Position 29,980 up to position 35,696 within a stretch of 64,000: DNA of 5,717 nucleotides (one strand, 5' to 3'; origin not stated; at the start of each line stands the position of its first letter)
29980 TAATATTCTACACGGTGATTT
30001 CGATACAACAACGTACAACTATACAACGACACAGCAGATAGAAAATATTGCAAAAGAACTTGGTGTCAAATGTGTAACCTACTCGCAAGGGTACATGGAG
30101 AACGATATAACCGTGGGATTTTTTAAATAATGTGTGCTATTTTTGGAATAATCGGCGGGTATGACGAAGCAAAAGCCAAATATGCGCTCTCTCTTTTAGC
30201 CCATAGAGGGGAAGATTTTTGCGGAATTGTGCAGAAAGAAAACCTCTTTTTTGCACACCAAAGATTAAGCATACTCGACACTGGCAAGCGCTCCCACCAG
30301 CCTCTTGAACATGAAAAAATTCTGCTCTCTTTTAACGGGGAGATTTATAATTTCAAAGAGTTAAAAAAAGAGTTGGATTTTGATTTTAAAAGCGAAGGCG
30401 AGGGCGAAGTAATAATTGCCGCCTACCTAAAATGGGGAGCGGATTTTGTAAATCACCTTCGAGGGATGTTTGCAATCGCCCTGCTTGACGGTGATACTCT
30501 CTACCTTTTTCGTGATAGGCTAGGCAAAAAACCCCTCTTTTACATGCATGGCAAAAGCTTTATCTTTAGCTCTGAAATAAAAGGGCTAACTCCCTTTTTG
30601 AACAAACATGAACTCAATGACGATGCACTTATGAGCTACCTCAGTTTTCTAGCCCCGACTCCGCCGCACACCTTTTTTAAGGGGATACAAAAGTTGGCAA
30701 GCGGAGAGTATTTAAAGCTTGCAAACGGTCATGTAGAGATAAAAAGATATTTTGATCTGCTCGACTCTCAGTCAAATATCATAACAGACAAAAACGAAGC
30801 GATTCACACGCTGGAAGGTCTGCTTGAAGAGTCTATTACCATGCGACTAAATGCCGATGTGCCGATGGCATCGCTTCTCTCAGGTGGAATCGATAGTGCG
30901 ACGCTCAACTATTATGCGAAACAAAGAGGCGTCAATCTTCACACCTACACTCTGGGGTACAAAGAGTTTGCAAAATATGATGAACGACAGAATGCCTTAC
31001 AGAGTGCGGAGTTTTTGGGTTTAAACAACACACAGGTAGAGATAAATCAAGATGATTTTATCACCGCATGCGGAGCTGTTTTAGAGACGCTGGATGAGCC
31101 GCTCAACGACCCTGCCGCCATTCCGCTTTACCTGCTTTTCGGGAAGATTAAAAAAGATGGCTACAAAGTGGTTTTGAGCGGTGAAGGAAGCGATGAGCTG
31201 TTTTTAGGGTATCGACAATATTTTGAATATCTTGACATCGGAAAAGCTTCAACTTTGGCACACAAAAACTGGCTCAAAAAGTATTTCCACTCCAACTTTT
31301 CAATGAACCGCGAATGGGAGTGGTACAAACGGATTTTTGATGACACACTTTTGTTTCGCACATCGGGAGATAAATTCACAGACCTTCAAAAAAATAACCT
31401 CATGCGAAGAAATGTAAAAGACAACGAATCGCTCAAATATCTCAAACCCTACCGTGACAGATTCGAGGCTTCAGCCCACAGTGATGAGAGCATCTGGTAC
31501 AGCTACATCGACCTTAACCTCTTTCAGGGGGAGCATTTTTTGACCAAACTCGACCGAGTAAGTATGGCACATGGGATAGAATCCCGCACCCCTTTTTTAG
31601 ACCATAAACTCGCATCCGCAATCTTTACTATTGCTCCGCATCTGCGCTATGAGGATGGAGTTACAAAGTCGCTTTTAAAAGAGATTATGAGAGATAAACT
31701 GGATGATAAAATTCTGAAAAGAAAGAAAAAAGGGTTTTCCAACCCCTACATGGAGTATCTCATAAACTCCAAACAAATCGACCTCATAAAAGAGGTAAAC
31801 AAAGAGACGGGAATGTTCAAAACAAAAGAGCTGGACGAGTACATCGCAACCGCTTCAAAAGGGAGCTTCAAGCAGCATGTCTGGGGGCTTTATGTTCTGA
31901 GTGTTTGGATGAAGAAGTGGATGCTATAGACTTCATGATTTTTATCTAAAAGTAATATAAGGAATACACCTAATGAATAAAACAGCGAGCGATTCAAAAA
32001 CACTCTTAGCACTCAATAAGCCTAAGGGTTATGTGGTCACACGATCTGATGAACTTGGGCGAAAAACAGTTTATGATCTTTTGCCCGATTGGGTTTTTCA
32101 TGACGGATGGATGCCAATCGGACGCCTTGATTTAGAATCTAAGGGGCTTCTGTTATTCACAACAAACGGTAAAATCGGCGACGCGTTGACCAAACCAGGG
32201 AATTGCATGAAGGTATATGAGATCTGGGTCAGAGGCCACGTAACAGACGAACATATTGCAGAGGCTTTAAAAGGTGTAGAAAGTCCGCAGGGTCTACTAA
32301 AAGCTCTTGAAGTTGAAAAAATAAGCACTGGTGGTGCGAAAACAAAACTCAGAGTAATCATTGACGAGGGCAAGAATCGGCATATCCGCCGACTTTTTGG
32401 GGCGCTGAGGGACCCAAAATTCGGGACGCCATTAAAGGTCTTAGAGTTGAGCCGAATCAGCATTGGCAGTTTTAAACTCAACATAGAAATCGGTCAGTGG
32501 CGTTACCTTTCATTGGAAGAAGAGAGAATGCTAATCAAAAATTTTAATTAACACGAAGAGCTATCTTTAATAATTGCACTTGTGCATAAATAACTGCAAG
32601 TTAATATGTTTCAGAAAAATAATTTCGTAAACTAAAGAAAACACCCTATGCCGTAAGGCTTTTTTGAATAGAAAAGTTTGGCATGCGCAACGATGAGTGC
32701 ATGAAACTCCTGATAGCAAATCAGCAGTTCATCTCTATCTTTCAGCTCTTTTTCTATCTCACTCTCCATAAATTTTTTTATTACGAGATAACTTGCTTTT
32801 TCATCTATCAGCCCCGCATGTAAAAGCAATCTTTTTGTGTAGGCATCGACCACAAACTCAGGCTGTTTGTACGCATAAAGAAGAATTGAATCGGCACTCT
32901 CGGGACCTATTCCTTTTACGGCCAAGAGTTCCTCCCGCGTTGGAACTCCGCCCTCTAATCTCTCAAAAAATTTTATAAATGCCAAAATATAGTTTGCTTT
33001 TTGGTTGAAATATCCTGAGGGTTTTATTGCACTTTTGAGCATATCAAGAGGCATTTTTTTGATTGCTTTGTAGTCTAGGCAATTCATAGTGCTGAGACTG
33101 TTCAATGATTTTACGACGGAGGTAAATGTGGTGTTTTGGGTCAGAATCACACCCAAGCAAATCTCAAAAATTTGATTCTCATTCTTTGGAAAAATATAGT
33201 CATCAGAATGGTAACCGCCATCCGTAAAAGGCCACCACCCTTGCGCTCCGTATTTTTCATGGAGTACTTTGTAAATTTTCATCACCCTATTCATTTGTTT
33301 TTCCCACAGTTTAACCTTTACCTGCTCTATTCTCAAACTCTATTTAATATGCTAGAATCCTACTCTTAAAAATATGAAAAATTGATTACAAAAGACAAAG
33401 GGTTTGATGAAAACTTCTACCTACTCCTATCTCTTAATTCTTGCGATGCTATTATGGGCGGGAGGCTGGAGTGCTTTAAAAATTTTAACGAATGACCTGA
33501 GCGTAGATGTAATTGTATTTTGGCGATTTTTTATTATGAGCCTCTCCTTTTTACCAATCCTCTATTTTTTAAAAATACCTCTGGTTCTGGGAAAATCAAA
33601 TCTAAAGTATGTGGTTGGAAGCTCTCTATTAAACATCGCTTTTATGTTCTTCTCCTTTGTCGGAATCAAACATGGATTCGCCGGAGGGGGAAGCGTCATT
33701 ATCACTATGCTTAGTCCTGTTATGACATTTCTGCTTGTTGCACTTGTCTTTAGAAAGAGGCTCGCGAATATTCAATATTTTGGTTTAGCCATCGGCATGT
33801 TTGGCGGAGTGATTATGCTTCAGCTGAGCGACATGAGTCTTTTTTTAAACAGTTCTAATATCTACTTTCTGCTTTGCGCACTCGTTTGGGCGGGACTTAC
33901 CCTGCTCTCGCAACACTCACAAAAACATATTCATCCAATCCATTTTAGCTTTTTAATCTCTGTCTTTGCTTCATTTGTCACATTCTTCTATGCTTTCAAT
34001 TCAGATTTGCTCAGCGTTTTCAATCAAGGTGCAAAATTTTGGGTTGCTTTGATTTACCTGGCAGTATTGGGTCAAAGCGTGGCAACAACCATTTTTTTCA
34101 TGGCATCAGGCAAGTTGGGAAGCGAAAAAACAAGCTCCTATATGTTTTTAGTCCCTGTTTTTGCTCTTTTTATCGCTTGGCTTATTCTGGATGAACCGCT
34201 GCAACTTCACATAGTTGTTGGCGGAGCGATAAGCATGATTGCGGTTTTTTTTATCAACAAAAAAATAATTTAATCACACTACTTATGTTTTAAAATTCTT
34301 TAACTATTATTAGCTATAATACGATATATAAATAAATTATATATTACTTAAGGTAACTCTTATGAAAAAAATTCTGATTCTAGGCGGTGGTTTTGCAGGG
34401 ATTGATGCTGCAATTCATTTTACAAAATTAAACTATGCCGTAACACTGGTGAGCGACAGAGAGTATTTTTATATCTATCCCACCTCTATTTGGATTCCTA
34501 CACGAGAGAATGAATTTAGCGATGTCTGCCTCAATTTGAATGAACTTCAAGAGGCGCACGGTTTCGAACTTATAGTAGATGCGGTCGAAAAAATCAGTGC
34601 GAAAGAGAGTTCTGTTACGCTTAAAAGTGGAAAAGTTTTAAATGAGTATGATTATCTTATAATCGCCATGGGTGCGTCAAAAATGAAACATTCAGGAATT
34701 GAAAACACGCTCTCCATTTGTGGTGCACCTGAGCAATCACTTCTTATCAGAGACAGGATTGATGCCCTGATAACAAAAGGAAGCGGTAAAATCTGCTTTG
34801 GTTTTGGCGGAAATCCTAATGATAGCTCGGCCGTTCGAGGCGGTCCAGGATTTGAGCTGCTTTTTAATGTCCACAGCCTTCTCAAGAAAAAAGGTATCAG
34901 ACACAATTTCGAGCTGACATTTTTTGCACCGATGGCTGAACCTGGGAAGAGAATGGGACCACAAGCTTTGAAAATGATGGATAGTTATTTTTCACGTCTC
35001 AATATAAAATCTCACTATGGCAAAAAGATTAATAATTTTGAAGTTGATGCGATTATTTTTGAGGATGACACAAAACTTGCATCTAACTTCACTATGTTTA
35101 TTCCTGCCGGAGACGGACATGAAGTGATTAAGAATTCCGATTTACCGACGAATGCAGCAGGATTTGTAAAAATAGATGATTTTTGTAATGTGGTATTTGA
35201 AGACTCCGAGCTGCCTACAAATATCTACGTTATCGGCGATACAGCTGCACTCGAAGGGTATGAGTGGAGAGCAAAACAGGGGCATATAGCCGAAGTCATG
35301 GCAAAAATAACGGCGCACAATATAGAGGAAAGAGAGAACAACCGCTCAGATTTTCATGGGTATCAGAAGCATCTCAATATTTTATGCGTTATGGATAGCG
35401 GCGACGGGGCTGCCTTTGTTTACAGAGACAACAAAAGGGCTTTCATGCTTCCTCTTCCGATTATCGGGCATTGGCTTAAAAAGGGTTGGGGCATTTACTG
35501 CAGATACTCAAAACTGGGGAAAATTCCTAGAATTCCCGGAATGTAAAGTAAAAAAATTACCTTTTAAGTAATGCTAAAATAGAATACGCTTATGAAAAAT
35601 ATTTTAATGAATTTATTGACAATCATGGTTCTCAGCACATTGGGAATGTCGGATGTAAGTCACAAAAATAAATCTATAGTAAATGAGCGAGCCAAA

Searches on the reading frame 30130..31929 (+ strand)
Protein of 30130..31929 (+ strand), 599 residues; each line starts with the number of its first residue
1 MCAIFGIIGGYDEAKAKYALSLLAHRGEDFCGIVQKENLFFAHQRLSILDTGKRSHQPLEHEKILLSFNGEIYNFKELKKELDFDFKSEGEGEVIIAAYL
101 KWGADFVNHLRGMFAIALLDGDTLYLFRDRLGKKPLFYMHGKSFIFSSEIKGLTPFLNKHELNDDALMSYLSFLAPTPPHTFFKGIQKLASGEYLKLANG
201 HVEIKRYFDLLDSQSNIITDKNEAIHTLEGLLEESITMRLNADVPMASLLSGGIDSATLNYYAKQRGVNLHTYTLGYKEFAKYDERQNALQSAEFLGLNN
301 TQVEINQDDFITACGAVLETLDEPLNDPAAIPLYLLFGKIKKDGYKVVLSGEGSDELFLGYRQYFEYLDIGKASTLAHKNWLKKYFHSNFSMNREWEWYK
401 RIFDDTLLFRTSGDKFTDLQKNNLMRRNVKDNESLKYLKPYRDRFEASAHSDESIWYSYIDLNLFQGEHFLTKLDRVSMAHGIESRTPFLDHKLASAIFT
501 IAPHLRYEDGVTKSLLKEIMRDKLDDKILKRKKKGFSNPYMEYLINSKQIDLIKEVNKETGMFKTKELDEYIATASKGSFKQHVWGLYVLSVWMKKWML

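Call 71: search_protein_families(library=pfam, proteins=[window:30130-31929:+], max_evalue=0.00001)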
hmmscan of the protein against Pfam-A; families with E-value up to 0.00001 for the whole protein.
window:30130-31929:+ (599 aa): 3 families
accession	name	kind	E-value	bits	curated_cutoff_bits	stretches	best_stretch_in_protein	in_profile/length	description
PF00733.27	Asn_synthase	-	2.4e-73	248.3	21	1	228-594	2-353/354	Asparagine synthase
PF13537.11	GATase_7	-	4.4e-33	114.4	25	1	43-154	1-122/123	Glutamine amidotransferase domain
PF13522.11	GATase_6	-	7.7e-29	100.8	27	1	29-149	2-130/130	Glutamine amidotransferase domain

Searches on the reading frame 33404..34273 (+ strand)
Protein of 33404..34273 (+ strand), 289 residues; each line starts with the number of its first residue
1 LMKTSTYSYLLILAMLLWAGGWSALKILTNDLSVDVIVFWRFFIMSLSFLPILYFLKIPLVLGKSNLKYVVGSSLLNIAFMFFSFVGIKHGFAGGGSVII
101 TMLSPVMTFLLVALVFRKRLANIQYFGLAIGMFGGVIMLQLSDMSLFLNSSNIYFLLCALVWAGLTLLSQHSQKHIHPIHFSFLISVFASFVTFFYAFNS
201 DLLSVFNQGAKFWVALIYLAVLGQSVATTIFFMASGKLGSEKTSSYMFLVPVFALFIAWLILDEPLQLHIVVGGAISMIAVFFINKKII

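Call 71: search_protein_families(library=pfam, proteins=[window:33404-34273:+], max_evalue=0.00001)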
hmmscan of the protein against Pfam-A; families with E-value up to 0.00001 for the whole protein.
window:33404-34273:+ (289 aa): 1 family
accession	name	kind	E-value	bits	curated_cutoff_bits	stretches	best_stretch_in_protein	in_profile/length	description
PF00892.27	EamA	-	5.1e-32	111.4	28.2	2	152-285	4-134/135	EamA-like transporter family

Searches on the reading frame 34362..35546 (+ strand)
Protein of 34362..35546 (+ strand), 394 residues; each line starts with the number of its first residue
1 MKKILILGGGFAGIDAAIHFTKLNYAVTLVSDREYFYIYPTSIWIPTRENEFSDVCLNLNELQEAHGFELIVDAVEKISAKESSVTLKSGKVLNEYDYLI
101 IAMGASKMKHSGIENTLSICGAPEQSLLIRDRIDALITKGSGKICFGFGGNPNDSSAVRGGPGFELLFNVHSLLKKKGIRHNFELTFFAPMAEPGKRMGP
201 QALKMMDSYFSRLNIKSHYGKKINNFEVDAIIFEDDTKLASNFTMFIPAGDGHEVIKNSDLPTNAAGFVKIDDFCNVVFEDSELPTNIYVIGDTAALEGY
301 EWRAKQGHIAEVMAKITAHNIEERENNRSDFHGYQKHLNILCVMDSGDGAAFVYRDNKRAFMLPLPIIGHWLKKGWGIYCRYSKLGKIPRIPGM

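Call 71: search_protein_families(library=pfam, proteins=[window:34362-35546:+], max_evalue=0.00001)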
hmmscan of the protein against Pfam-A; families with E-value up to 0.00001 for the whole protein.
window:34362-35546:+ (394 aa): 2 families
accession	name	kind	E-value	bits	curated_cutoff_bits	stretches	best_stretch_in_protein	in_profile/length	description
PF07992.20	Pyr_redox_2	-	5.4e-15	56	26.1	1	3-301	2-278/291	Pyridine nucleotide-disulphide oxidoreductase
PF00070.33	Pyr_redox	-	2.4e-07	31.6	22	0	3-35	1-33/82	Pyridine nucleotide-disulphide oxidoreductase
